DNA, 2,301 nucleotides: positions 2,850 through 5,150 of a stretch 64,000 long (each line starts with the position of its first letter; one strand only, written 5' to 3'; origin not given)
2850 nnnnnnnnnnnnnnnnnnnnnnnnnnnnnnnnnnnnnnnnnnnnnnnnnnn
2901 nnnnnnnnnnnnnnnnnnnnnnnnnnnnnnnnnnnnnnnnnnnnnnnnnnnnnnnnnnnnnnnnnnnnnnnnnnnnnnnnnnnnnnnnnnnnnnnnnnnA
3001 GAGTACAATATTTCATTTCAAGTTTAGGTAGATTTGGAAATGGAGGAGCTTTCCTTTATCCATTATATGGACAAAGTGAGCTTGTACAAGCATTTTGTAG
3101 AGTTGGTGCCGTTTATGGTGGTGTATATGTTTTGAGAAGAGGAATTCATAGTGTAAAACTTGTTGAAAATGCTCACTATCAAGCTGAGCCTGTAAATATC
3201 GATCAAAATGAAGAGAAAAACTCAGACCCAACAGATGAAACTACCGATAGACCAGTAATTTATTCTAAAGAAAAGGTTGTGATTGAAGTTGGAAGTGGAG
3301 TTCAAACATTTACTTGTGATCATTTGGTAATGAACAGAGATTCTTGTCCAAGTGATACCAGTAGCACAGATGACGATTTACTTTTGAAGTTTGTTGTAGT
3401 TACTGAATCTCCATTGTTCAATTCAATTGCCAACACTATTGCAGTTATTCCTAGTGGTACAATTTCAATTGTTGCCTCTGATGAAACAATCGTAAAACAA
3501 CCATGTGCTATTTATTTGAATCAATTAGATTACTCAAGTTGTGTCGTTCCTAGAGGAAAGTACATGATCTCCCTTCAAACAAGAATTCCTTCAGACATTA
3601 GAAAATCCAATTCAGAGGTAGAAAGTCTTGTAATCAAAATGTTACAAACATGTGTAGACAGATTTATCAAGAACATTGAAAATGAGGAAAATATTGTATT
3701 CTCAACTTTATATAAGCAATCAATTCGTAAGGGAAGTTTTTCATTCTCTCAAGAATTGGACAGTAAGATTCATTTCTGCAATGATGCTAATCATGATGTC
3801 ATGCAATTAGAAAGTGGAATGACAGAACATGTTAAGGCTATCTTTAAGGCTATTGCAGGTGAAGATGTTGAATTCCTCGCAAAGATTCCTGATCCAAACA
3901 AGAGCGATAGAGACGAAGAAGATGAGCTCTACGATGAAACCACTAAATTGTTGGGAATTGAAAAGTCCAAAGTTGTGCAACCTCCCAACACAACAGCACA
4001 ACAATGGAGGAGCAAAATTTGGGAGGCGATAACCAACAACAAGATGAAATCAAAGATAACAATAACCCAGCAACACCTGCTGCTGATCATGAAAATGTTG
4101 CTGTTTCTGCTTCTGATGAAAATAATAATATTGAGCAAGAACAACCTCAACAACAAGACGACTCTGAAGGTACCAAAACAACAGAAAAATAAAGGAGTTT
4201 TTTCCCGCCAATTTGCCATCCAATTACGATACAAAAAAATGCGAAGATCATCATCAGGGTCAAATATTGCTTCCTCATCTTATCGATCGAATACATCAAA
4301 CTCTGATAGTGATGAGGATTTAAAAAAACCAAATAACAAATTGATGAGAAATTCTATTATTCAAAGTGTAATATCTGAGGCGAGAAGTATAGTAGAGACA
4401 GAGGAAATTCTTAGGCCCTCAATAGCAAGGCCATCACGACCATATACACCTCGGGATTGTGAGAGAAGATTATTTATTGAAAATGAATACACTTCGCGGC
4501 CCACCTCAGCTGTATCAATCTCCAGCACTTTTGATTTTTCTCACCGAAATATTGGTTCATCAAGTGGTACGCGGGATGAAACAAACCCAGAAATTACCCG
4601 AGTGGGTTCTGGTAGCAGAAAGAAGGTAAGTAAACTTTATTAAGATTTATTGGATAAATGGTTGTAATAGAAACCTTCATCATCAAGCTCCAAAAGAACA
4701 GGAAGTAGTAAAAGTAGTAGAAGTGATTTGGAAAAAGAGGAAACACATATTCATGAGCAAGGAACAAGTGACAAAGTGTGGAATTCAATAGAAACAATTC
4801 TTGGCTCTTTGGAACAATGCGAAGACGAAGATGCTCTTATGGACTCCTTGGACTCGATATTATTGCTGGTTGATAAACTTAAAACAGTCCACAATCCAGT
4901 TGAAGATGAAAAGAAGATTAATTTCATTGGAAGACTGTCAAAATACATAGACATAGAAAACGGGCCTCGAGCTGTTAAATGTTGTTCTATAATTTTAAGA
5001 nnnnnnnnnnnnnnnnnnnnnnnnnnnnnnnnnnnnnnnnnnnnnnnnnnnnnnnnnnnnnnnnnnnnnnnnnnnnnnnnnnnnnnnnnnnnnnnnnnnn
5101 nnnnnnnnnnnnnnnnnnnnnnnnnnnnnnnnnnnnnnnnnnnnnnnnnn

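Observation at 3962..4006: Frame discontinuity in the Rab escort protein gene: candidate 32-nt GT-AG element or a genuine or assembly frameshift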

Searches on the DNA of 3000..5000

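Call 25: search_rna_families(source=window, start=3000, end=5000, threshold=evalue, max_evalue=1)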
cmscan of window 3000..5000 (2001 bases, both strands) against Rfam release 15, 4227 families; matches with E-value up to 1: 3.
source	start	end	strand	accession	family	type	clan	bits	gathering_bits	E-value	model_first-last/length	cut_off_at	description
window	4304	4381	+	RF01283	snoU30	Gene; snRNA; snoRNA; CD-box;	CL00052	23.2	45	0.31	1-86/86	no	Small nucleolar RNA U30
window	4119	4165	+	RF01675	CrcZ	Gene; sRNA;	-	13.4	95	0.8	1-398/398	no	Pseudomonas sRNA CrcZ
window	3520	3645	-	RF01296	snoU85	Gene; snRNA; snoRNA; HACA-box;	CL00082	13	41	0.95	1-329/329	no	Small nucleolar RNA U85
